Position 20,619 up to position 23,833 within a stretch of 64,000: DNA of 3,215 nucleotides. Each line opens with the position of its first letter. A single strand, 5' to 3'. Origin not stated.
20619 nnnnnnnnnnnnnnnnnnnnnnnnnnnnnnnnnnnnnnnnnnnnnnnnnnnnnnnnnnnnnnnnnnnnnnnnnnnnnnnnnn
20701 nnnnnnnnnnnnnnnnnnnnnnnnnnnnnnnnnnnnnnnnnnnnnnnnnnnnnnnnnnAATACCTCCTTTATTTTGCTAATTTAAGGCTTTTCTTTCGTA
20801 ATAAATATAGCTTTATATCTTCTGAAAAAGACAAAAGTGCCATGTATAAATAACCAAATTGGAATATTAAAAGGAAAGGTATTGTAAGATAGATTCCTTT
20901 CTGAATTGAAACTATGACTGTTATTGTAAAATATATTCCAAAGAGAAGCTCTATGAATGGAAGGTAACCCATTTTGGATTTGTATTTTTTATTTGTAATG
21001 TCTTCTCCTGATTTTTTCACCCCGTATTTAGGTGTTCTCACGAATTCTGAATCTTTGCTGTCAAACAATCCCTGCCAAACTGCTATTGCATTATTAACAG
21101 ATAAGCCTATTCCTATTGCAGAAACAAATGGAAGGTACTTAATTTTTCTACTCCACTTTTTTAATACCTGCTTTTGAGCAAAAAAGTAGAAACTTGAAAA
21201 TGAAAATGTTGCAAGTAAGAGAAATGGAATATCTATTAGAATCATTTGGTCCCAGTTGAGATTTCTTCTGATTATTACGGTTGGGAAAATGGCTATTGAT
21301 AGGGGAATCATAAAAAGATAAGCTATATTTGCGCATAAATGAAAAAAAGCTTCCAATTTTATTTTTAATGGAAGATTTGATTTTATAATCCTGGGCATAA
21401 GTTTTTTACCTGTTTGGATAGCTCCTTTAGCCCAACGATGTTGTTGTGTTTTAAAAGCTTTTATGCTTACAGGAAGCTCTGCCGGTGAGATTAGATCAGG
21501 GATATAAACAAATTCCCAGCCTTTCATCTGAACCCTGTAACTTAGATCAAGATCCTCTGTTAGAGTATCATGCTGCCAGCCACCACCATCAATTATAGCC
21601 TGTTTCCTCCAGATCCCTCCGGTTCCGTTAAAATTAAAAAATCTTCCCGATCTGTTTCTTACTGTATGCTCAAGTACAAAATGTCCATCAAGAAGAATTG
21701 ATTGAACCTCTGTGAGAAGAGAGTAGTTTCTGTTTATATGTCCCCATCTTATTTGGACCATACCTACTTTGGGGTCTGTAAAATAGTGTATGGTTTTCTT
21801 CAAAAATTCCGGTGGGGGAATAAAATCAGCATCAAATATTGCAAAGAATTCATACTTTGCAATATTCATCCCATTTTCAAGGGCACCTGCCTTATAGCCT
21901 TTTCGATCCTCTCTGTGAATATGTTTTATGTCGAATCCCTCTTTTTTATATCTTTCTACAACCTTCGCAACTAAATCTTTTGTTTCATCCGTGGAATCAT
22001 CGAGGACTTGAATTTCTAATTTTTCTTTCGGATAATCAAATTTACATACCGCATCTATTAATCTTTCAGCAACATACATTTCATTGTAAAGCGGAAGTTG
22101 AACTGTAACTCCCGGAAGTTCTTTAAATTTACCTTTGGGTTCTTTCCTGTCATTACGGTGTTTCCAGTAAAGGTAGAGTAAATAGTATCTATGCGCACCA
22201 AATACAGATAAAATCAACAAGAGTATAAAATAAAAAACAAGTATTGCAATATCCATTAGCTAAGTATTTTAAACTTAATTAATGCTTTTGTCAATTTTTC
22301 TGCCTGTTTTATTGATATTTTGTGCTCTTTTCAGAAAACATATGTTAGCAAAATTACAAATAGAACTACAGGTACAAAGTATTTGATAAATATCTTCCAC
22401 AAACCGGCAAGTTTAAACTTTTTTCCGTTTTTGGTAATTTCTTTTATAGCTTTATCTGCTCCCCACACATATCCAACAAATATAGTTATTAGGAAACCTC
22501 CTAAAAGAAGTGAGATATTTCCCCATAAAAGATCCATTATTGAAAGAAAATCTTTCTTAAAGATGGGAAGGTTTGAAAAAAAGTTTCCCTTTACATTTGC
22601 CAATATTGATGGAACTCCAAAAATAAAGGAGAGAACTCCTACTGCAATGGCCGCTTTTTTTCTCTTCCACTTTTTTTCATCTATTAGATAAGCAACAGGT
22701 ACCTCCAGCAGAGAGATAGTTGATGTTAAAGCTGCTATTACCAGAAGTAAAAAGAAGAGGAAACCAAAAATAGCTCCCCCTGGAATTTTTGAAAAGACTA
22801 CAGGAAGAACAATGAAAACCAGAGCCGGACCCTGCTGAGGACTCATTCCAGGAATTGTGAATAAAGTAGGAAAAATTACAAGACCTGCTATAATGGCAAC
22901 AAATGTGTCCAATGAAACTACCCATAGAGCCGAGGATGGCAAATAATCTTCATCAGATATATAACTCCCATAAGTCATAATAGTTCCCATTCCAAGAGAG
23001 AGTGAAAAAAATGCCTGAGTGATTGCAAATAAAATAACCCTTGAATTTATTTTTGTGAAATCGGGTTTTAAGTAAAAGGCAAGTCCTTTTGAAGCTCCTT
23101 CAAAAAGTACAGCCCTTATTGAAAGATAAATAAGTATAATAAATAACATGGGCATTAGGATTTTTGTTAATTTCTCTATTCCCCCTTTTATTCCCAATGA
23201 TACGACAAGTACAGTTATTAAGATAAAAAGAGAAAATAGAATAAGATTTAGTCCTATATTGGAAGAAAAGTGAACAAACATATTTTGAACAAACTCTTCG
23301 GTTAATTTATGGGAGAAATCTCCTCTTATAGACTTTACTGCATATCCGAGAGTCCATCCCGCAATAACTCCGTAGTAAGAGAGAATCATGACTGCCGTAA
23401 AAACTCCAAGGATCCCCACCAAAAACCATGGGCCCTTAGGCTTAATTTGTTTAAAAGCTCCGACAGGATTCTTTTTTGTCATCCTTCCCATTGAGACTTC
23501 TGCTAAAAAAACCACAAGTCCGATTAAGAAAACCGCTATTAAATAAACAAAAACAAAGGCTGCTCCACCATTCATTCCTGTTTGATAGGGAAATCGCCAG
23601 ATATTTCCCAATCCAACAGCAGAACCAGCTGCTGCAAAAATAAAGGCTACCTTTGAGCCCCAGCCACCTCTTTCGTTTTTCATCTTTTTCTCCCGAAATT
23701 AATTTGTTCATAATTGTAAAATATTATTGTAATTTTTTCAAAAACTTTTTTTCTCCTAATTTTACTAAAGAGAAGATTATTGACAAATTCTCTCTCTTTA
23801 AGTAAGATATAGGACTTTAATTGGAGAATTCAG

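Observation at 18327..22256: Minus-strand cluster: processive GT2 glycosyltransferase - orphan 210-aa protein - B12-binding radical SAM enzyme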

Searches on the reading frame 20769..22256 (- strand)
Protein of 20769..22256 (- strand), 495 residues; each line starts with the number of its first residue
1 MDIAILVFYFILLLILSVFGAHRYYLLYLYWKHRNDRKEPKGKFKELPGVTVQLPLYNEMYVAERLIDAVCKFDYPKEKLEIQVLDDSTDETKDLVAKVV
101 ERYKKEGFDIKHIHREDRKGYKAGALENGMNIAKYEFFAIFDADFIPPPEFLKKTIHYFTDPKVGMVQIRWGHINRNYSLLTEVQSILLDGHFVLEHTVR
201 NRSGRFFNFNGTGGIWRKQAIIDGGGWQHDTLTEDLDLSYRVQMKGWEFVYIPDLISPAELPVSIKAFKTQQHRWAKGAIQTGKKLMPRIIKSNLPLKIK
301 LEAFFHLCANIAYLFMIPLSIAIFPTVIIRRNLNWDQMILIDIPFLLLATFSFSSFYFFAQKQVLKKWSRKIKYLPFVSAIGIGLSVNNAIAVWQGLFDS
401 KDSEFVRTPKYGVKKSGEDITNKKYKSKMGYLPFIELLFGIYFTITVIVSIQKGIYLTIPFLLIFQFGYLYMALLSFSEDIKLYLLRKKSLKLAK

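Call 4: search_protein_families(library=pfam, proteins=[window:20769-22256:-], max_evalue=0.01)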
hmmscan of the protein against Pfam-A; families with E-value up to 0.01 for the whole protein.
window:20769-22256:- (495 aa): 4 families
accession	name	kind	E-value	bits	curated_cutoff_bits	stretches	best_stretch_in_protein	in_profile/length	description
PF13641.12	Glyco_tranf_2_3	-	1.1e-22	81.6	27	1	48-278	1-230/230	Glycosyltransferase like family 2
PF13632.12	Glyco_trans_2_3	-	1.1e-21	78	27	1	139-322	3-153/198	Glycosyl transferase family group 2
PF00535.33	Glycos_transf_2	-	1.4e-18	67.9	23.3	1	52-187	2-131/168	Glycosyl transferase family 2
PF13506.12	Glyco_transf_21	-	2.9e-12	46.8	21.7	1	120-277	16-174/174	Glycosyl transferase family 21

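Call 5: search_protein_families(library=ncbifam, proteins=[window:20769-22256:-], max_evalue=0.01)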
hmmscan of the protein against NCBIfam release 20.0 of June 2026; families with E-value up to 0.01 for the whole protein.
window:20769-22256:- (495 aa): 19 families
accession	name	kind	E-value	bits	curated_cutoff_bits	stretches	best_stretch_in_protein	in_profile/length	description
TIGR03937.1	PgaC_IcaA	equivalog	3e-37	128.6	422.3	1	5-357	4-348/407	poly-beta-1,6-N-acetyl-D-glucosamine synthase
TIGR03030.1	CelA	equivalog_domain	2.1e-32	112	699.1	1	9-349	90-449/714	UDP-forming cellulose synthase catalytic subunit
NF008558.0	PRK11498.1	equivalog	5.3e-24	84.2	992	1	44-329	269-555/872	UDP-forming cellulose synthase catalytic subunit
TIGR03965.1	mycofact_glyco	equivalog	1.2e-17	63.9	280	1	45-280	71-301/467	mycofactocin biosynthesis glycosyltransferase MftF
TIGR03111.1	glyc2_xrt_Gpos1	hypoth_equivalog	2.2e-15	56.4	363.95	1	9-375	13-379/439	TIGR03111 family XrtG-associated glycosyltransferase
TIGR03472.1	HpnI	equivalog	3.1e-14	52.6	310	1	12-341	7-333/373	bacteriohopanetetrol glucosamine biosynthesis glycosyltransferase HpnI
NF053846.1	glyco_with_XrtP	equivalog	8e-14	51.1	520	1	226-333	246-352/440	XrtP-associated glycosyltransferase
TIGR04242.1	nodulat_NodC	equivalog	1.5e-11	43.9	550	1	30-341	30-341/395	chitooligosaccharide synthase NodC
NF041875.1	EPS_EpsD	equivalog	1.2e-09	38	370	1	51-258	2-205/325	exopolysaccharide biosynthesis glycosyltransferase EpsD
NF041865.1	EpsU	equivalog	3.9e-09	36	700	1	11-295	4-281/394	exopolysaccharide biosynthesis GT2 family glycosyltransferase EpsU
TIGR03469.1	HpnB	hypoth_equivalog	1.4e-06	27.6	379.25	1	30-166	22-167/386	hopene-associated glycosyltransferase HpnB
NF047683.1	TeichurnBiosyTuaG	equivalog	4.4e-06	26.5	400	1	48-172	6-124/252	teichuronic acid biosynthesis protein TuaG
NF038302.1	EPS_HpsE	equivalog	7.3e-06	25.2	300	1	50-165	3-118/307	hormogonium polysaccharide biosynthesis glycosyltransferase HpsE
NF050050.1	ProtGlycPglI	equivalog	0.00012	21.6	500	1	48-144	2-93/306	GalNAc(5)-diNAcBac-PP-undecaprenol beta-1,3-glucosyltransferase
NF007482.0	PRK10073.1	equivalog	0.00033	19.8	423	1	49-152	7-103/334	glycosyltransferase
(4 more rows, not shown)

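Call 35: search_solved_structures(query=window:20769-22256:-, max_evalue=0.001)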
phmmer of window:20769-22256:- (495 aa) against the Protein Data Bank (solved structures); distinct sequences matched with E-value up to 0.001: 15.
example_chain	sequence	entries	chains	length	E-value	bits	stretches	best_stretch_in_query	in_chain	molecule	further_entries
5ej1_A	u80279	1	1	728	3.4e-19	72.2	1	9-284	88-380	Putative cellulose synthase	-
4hg6_A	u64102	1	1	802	4.3e-19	71.8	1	9-283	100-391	Cellulose Synthase Subunit A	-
4p00_A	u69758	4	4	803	4.3e-19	71.8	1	9-283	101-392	Cellulose Synthase A subunit | Cellulose Synthase subunit A | Putative cellulose synthase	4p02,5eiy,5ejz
7lby_A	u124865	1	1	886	2.8e-18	69.2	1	40-328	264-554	Cellulose synthase catalytic subunit [UDP-forming]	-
9b8v_E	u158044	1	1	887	2.8e-18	69.1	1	40-328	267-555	Cellulose synthase catalytic subunit [UDP-forming]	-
9fmv_A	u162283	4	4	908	3e-18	69.1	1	40-328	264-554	Cellulose synthase catalytic subunit [UDP-forming]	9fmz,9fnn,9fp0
6yv7_A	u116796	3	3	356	1.3e-15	60.4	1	16-307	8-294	Glycosyl transferase, family 2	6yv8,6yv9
6yv7_B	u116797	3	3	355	1.4e-15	60.2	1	17-307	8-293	Glycosyl transferase, family 2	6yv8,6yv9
26qs_A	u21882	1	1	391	4.8e-09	38.7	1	5-280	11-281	Ceramide glucosyltransferase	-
26qf_A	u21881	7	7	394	4.9e-09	38.7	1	5-280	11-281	Ceramide glucosyltransferase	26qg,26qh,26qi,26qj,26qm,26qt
2z87_A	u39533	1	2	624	2.7e-07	32.9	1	43-158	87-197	Chondroitin synthase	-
2z86_A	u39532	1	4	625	2.7e-07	32.9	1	43-158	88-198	Chondroitin synthase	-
5tze_C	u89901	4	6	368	7.9e-05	24.8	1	52-164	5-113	Glycosyl transferase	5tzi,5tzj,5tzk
5tz8_A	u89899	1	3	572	0.00016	23.8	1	52-163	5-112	Glycosyl transferase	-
6p61_A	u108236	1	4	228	0.00027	23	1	44-159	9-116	Glycosyltransferase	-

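Call 85: search_dna_similar(query=window:20769-22256:-, collection=plasmids, mode=protein, max_rows=15)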
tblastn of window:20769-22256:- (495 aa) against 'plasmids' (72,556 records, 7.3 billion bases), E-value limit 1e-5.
Records with a match: 817; places in all: 904; records where one place covers at least 80% of the query: 1.
Best place of each record, by identity: <60% 817.
By first word of the organism name: Escherichia 160; Ralstonia 129; Sinorhizobium 96; Rhizobium 85; Agrobacterium 32; Bradyrhizobium 27; Klebsiella 17; Ensifer 15; Lactiplantibacillus 13; Sphingobium 12; and 97 more.
By predicted mobility (MOB-suite, as given by PLSDB): non-mobilizable 373; mobilizable 307; conjugative 137.
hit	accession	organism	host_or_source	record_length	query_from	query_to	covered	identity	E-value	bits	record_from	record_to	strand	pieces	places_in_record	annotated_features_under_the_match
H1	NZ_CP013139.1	Pseudoalteromonas sp. Bsw20308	seawater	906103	20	477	93%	41.2%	3e-114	377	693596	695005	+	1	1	glycosyltransferase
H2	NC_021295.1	Caballeronia insecticola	-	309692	24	321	60%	39.3%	4e-56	209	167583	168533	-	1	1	glycosyltransferase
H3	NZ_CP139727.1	Sulfitobacter faviae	Bacterial Culture,hydrothermal vent ...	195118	20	324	62%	31.3%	1e-22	109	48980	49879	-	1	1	glycosyltransferase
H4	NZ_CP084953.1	Sulfitobacter indolifex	cell culture,Seawater from the North ...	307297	29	327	60%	29.9%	2e-22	108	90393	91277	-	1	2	glycosyltransferase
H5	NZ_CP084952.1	Sulfitobacter indolifex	cell culture,Seawater from the North ...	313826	29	327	60%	29.9%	2e-22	108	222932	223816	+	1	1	glycosyltransferase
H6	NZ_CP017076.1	Novosphingobium resinovorum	single cell,soil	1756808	30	337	62%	28.8%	9e-23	110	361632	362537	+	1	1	none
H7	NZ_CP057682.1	Escherichia fergusonii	culture,Pooled sheep faecal samples ...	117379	48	324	56%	31.3%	1e-28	128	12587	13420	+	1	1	glycosyltransferase family 2 protein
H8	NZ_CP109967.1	Catenovulum adriaticum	algae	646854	30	329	61%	28.4%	3e-18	96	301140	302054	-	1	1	bcsA: UDP-forming cellulose synthase catalytic subunit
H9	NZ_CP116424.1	Sulfitobacter faviae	Hexacorallia,culture,Cold water coral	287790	45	321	56%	30.5%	8e-19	98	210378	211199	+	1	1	glycosyltransferase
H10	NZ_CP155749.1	Sphingomonas parapaucimobilis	Chinese cabbage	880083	48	337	59%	28.9%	1e-22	109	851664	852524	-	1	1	glycosyltransferase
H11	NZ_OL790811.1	Proteus mirabilis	-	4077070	33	324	59%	28.7%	6e-19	98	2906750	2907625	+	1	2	none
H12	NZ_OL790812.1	Proteus mirabilis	-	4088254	33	324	59%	28.7%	6e-19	98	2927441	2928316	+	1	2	none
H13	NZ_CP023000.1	Rhizobium sp. 11515TR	Cell culture,agricultural soil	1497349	31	327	60%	28.0%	5e-18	95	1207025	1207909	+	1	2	record has no annotation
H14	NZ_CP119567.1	Pararhizobium qamdonense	cell culture,soil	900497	34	324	59%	28.2%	1e-25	118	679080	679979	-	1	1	bcsA: UDP-forming cellulose synthase catalytic subunit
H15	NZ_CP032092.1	Pseudoalteromonas donghaensis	cell culture,seawater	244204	35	329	60%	27.6%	5e-16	89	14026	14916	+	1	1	bcsA: UDP-forming cellulose synthase catalytic subunit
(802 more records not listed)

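Call 86: get_annotated_region(hit=H1, flank=7000)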
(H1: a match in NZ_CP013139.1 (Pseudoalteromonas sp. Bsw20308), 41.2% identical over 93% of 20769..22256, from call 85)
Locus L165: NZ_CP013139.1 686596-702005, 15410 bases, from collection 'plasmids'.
description: Pseudoalteromonas sp. Bsw20308 plasmid pPBSW1, complete sequence
organism: Pseudoalteromonas sp. Bsw20308 (NCBI taxid 283699)
taxonomy: Bacteria; Pseudomonadota; Gammaproteobacteria; Alteromonadales; Pseudoalteromonadaceae; Pseudoalteromonas; Pseudoalteromonas sp. Bsw20308
host: -; source: seawater; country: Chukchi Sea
typing (MOB-suite, as given by PLSDB): non-mobilizable
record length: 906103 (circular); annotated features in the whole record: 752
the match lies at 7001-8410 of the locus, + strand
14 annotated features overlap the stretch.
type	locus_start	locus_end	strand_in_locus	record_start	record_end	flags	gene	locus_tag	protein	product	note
CDS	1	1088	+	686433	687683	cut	-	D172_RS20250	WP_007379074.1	NADH:flavin oxidoreductase/NADH oxidase family protein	-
CDS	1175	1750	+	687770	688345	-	-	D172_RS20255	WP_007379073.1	DJ-1/PfpI family protein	-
CDS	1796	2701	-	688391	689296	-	-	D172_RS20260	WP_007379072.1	LysR family transcriptional regulator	-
CDS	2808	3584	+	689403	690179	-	-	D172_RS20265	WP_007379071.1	class III extradiol ring-cleavage dioxygenase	-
CDS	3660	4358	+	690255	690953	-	-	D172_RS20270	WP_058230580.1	haloacid dehalogenase type II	GO:0006805 - xenobiotic metabolic process [Evidence IEA]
CDS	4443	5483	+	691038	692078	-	-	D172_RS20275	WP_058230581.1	IS481 family transposase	-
CDS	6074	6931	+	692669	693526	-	-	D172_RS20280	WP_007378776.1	hypothetical protein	-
CDS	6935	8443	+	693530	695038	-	-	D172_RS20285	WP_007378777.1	glycosyltransferase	-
CDS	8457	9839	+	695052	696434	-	-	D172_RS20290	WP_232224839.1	glycosyltransferase 87 family protein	-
CDS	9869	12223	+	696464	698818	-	-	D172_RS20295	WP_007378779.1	NAD(P)-binding domain-containing protein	-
CDS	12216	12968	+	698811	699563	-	-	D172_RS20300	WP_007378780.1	glycosyltransferase family 2 protein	-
CDS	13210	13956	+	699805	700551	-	-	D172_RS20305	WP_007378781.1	DUF2064 domain-containing protein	-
CDS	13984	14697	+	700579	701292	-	-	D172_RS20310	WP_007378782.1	glycosyltransferase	-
CDS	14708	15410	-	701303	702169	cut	-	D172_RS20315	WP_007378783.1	LysR family transcriptional regulator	GO:0006355 - regulation of DNA-templated transcription [Evidence IEA]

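Call 87: get_annotated_region(hit=H2, flank=6000)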
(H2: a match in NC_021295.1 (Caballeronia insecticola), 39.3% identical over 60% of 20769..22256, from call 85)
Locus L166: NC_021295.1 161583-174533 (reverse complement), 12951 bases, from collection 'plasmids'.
description: Caballeronia insecticola plasmid p2, complete sequence
organism: Caballeronia insecticola (NCBI taxid 758793)
taxonomy: Bacteria; Pseudomonadota; Betaproteobacteria; Burkholderiales; Burkholderiaceae; Caballeronia; Caballeronia insecticola
host: -; source: -; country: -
typing (MOB-suite, as given by PLSDB): non-mobilizable
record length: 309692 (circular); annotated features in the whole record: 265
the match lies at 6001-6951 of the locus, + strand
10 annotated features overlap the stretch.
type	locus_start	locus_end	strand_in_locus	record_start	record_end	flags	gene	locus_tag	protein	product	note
CDS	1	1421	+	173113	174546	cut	-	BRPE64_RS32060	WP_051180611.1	methyltransferase domain-containing protein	-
CDS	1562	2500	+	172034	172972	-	-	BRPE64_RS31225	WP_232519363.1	polysaccharide deacetylase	-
CDS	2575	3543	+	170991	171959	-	-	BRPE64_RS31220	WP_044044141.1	polysaccharide deacetylase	-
CDS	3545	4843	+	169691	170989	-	-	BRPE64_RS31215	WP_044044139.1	glycosyltransferase family 4 protein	-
CDS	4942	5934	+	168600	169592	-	-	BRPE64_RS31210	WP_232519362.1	glycosyltransferase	-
CDS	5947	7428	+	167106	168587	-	-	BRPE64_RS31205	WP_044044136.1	glycosyltransferase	-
CDS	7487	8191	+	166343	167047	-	-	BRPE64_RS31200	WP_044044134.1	N-acetyltransferase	-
CDS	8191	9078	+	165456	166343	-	-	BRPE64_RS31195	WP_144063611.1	hypothetical protein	-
CDS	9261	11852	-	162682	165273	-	-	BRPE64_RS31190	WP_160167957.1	heparinase II/III family protein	-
CDS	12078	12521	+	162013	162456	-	-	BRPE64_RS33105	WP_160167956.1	CrcB family protein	-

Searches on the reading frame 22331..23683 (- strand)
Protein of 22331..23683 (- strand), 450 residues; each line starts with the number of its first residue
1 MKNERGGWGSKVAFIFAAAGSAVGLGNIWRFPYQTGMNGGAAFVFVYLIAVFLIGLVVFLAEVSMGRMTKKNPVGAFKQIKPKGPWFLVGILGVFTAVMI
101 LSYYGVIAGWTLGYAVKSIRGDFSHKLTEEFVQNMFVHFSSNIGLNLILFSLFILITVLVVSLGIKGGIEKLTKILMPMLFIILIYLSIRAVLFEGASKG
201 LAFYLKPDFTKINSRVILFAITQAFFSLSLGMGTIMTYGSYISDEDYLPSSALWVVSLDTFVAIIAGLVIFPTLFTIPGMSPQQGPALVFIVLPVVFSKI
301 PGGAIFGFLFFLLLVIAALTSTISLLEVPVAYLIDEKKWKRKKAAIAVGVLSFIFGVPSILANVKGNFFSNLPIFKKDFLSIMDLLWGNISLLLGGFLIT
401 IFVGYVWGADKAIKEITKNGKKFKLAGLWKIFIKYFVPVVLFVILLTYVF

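Call 4: search_protein_families(library=pfam, proteins=[window:22331-23683:-], max_evalue=0.01)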
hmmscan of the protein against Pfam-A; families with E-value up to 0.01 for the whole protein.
window:22331-23683:- (450 aa): 1 family
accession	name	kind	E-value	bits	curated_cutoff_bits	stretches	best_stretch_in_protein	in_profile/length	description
PF00209.24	SNF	-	1.4e-61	209.2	27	2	144-447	174-479/524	Sodium:neurotransmitter symporter family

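Call 5: search_protein_families(library=ncbifam, proteins=[window:22331-23683:-], max_evalue=0.01)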
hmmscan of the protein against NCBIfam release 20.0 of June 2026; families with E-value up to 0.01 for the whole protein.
window:22331-23683:- (450 aa): 1 family
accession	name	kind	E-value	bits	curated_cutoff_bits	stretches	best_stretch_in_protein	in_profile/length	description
NF037979.1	Na_transp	subfamily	1.6e-37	129.5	50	1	12-376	5-359/419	sodium-dependent transporter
